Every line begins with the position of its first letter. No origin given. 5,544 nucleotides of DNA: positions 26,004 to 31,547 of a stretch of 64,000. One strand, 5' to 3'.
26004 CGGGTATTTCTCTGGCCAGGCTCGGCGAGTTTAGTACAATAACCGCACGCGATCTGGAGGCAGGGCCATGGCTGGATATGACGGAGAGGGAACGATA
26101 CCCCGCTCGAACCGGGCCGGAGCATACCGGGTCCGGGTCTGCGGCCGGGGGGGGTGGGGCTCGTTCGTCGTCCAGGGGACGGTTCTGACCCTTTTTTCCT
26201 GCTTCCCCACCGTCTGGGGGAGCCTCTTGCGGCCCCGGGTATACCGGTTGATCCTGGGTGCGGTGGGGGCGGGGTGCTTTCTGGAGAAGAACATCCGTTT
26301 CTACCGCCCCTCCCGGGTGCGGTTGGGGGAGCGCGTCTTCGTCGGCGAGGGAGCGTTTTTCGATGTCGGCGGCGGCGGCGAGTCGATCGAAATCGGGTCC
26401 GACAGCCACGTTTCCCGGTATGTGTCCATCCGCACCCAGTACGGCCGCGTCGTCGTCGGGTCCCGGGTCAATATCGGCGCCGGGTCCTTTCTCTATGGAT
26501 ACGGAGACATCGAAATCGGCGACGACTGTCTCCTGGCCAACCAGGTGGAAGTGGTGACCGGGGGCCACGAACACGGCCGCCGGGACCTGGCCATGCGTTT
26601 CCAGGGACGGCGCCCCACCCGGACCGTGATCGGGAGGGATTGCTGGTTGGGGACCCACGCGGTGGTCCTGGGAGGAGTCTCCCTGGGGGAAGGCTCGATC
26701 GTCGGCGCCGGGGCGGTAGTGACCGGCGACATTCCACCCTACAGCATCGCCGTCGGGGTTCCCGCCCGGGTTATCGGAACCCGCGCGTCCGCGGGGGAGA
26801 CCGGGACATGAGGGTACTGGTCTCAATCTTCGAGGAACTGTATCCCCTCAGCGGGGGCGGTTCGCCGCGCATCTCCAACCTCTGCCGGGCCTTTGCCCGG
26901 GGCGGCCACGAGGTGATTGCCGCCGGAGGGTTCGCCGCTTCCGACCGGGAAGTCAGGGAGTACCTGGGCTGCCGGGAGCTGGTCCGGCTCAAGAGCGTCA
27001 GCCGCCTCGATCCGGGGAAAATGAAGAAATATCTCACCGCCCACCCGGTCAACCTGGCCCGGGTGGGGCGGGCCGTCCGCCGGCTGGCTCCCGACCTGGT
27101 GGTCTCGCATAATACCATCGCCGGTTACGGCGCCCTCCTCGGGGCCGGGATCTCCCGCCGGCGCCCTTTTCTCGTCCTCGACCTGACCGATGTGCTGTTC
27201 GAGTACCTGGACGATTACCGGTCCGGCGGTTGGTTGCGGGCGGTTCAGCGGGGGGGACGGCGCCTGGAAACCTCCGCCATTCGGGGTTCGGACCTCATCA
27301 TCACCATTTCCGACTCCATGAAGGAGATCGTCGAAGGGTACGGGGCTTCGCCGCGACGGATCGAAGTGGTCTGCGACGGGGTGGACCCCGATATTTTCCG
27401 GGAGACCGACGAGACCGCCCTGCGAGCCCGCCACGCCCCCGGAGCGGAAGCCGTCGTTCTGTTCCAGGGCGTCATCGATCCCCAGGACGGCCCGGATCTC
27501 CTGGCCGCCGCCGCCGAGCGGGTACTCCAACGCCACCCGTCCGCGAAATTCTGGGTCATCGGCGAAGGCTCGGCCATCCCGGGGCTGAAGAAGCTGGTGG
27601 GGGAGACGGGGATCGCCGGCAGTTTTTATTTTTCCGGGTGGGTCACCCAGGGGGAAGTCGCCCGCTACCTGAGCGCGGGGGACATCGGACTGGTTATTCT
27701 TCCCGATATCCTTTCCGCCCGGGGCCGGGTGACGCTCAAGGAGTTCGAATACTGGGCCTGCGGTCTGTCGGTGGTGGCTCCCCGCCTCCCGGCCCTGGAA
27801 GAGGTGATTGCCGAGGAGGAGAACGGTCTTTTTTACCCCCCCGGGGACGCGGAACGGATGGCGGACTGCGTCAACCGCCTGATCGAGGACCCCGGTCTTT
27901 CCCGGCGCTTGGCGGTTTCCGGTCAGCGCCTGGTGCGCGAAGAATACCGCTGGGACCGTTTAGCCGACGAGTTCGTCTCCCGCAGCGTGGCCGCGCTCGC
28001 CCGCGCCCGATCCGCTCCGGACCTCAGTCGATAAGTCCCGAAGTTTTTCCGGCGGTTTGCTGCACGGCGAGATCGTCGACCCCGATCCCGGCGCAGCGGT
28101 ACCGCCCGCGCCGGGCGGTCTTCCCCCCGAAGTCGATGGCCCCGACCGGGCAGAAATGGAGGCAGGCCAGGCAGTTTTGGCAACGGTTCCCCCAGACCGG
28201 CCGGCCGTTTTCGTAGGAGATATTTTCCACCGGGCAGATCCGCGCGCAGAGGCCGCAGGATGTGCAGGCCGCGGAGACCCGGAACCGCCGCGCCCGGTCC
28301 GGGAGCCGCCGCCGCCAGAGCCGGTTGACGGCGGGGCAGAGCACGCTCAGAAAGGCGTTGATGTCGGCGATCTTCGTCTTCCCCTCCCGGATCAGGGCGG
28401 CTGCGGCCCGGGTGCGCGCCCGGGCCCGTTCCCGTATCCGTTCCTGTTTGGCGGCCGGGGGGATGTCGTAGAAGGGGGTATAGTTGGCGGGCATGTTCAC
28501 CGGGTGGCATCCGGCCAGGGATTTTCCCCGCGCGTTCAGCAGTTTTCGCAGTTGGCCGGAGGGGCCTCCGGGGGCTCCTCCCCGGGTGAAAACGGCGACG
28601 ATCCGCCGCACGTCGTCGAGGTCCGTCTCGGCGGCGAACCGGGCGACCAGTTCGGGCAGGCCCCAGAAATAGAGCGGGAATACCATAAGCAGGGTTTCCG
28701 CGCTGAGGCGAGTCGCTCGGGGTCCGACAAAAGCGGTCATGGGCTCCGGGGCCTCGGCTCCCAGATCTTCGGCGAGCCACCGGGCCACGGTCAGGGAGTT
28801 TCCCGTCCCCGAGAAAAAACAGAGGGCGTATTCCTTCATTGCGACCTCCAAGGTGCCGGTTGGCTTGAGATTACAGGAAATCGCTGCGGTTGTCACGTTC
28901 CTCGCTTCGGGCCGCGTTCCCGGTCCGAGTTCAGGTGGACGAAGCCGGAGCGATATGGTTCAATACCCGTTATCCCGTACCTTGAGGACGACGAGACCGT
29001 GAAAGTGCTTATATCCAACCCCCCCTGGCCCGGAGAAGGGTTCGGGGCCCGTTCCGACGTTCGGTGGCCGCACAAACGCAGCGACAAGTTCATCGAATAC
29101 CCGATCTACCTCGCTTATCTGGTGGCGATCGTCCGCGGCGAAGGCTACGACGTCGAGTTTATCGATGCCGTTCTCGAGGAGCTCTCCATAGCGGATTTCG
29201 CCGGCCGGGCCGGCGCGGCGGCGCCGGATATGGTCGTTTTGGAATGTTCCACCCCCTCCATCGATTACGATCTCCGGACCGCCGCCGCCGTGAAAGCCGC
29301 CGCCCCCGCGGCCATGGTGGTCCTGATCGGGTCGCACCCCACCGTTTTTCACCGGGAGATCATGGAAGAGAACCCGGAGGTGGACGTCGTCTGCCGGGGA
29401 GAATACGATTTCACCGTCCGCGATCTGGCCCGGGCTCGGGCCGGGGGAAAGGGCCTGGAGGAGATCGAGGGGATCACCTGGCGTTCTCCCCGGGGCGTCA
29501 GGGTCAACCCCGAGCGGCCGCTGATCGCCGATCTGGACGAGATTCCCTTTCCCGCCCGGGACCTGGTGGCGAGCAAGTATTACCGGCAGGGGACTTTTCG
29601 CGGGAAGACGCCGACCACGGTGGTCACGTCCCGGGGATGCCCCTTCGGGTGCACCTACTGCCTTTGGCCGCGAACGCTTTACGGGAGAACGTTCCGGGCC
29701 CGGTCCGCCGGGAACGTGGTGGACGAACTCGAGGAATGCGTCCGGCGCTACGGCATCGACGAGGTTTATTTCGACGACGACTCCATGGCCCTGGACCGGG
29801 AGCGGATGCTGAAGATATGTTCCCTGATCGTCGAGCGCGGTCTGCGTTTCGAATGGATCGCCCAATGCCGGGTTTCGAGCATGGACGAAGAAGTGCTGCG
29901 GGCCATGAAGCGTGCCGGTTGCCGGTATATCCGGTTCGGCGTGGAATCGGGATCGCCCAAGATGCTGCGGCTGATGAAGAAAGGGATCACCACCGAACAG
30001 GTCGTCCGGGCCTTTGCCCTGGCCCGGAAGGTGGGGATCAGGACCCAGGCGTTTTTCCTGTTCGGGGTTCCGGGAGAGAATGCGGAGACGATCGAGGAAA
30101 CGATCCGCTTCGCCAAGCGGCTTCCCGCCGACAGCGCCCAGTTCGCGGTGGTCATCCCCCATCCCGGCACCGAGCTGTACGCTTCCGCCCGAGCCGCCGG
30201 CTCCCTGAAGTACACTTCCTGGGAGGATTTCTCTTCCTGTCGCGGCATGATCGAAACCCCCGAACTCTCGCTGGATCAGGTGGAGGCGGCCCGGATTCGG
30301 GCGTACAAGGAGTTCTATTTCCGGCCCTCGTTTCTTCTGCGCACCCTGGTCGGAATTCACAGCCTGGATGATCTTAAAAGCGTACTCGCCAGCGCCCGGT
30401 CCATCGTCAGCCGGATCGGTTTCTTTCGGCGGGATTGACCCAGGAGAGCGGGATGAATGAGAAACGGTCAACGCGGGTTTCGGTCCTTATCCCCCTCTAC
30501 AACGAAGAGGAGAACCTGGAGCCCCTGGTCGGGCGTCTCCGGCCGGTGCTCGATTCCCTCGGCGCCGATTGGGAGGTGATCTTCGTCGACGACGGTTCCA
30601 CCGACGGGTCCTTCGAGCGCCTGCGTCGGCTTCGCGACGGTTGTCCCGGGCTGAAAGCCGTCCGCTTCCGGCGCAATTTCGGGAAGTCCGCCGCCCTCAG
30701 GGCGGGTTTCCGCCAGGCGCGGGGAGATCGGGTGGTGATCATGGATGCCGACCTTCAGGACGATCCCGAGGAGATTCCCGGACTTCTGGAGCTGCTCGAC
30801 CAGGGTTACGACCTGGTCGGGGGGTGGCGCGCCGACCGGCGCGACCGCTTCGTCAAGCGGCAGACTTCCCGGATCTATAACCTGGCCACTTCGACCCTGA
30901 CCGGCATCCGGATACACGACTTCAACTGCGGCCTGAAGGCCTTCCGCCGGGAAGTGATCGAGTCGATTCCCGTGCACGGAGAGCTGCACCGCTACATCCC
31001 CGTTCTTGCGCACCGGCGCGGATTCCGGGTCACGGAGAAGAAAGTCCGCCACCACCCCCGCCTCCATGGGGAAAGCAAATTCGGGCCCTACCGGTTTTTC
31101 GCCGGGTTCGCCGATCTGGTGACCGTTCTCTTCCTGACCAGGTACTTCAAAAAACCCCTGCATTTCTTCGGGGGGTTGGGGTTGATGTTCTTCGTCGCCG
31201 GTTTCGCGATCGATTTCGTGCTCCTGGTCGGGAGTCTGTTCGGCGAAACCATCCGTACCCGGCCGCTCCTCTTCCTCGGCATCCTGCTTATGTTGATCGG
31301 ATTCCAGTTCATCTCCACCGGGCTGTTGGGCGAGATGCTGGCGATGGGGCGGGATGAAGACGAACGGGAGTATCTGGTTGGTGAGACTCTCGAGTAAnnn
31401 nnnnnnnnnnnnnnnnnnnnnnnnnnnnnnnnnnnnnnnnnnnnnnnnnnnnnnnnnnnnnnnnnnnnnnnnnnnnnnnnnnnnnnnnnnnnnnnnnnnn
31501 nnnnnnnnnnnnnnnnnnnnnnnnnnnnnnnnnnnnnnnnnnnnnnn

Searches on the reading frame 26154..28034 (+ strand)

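Call 63: search_protein_families(library=pfam, proteins=[window:26154-28034:+], max_evalue=0.001)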
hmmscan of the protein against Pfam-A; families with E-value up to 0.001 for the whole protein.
window:26154-28034:+ (626 aa): 5 families
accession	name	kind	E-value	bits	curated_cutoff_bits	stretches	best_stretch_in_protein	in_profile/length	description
PF13692.12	Glyco_trans_1_4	-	1.3e-20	74.6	27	1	434-579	3-142/142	Glycosyl transferases group 1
PF00534.26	Glycos_transf_1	-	1.8e-18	67.1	26.4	1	428-587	11-166/172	Glycosyl transferases group 1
PF13439.12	Glyco_transf_4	-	1.6e-17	64.5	28.5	1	234-413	2-169/170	Glycosyltransferase Family 4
PF13579.12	Glyco_trans_4_4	-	2.6e-16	60.8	29.7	1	234-407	1-156/158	Glycosyl transferase 4-like domain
PF13524.12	Glyco_trans_1_2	-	2e-15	57.5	25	1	462-608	13-143/144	Glycosyl transferase-like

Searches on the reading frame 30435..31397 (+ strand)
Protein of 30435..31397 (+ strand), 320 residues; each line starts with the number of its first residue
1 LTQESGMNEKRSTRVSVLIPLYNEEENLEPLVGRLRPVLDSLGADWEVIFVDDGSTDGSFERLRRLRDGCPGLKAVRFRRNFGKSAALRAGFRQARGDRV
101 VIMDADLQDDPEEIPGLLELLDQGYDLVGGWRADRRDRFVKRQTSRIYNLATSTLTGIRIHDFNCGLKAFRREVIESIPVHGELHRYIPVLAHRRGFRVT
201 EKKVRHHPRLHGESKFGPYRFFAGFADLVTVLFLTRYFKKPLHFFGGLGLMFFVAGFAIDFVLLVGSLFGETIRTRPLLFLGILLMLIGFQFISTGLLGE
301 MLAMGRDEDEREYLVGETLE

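Call 24: search_protein_families(library=pfam, proteins=[window:30435-31397:+], max_evalue=1)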
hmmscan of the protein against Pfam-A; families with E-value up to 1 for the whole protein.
window:30435-31397:+ (320 aa): 6 families
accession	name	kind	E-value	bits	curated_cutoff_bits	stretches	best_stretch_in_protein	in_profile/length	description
PF00535.33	Glycos_transf_2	-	7.4e-34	117.5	23.3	1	16-177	1-166/168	Glycosyl transferase family 2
PF13641.12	Glyco_tranf_2_3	-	5.7e-08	33.5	27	1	14-139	2-131/230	Glycosyltransferase like family 2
PF10111.15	Glyco_tranf_2_2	-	0.00021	21.3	27.3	1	16-107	1-92/276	Glycosyltransferase like family 2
PF13704.12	Glyco_tranf_2_4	-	0.071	14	27.5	1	47-106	21-81/98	Glycosyl transferase family 2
PF13733.12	Glyco_transf_7N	-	0.12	12.4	27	1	12-64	46-97/134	N-terminal region of glycosyl transferase group 7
PF13506.12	Glyco_transf_21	-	0.12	12.3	21.7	1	84-132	18-67/174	Glycosyl transferase family 21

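Call 25: search_protein_families(library=ncbifam, proteins=[window:30435-31397:+], max_evalue=0.01)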
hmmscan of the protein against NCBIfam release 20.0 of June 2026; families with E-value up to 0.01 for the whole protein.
window:30435-31397:+ (320 aa): 20 families
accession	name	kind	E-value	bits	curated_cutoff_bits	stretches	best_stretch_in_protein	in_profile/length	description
NF007986.1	PRK10714.1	equivalog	6e-59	199.6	529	1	12-302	5-293/316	undecaprenyl-phosphate 4-deoxy-4-formamido-L-arabinose transferase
NF047588.1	GlcsyltransPgfSStrep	equivalog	1.2e-36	126.5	500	1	14-302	2-287/308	glycosyltransferase PgfS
TIGR04182.1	glyco_TIGR04182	equivalog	1.1e-21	77.5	325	1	15-308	2-288/293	S-layer glycoprotein N-glycosyltransferase AglJ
TIGR03937.1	PgaC_IcaA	equivalog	3.3e-16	59.3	422.3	1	5-107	37-136/407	poly-beta-1,6-N-acetyl-D-glucosamine synthase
NF041391.1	DPhHxTase_Halo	equivalog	4.1e-15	55.3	375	1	22-220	4-196/213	dolichyl-phosphate hexose transferase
NF007482.0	PRK10073.1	equivalog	3e-13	49.5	423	1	11-120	4-109/334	glycosyltransferase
NF041875.1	EPS_EpsD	equivalog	1.2e-11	44.6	370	1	15-114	1-97/325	exopolysaccharide biosynthesis glycosyltransferase EpsD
TIGR03965.1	mycofact_glyco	equivalog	4.2e-11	42.4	280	1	7-118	68-176/467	mycofactocin biosynthesis glycosyltransferase MftF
TIGR04283.1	glyco_like_mftF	equivalog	5.7e-11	42.4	182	1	15-112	1-88/221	TIGR04283 family arsenosugar biosynthesis glycosyltransferase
NF010496.0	PRK13915.1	equivalog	2.4e-10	40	262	1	7-119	25-140/307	glucosyl-3-phosphoglycerate synthase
NF047683.1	TeichurnBiosyTuaG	equivalog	2.2e-09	37.3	400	1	11-115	4-105/252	teichuronic acid biosynthesis protein TuaG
NF058614.1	PPMAGASynPpgS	equivalog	2.3e-09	37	370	1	16-204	3-194/226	polyprenyl-phospho-N-acetylgalactosaminyl synthase PpgS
TIGR03111.1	glyc2_xrt_Gpos1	hypoth_equivalog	6.7e-07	28.4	363.95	1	11-114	47-149/439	TIGR03111 family XrtG-associated glycosyltransferase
NF038302.1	EPS_HpsE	equivalog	4.1e-06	26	300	1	15-107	3-97/307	hormogonium polysaccharide biosynthesis glycosyltransferase HpsE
NF045692.1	OglycostaseCruG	equivalog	9.1e-06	24.8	600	1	10-128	38-160/386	2'-O-glycosyltransferase CruG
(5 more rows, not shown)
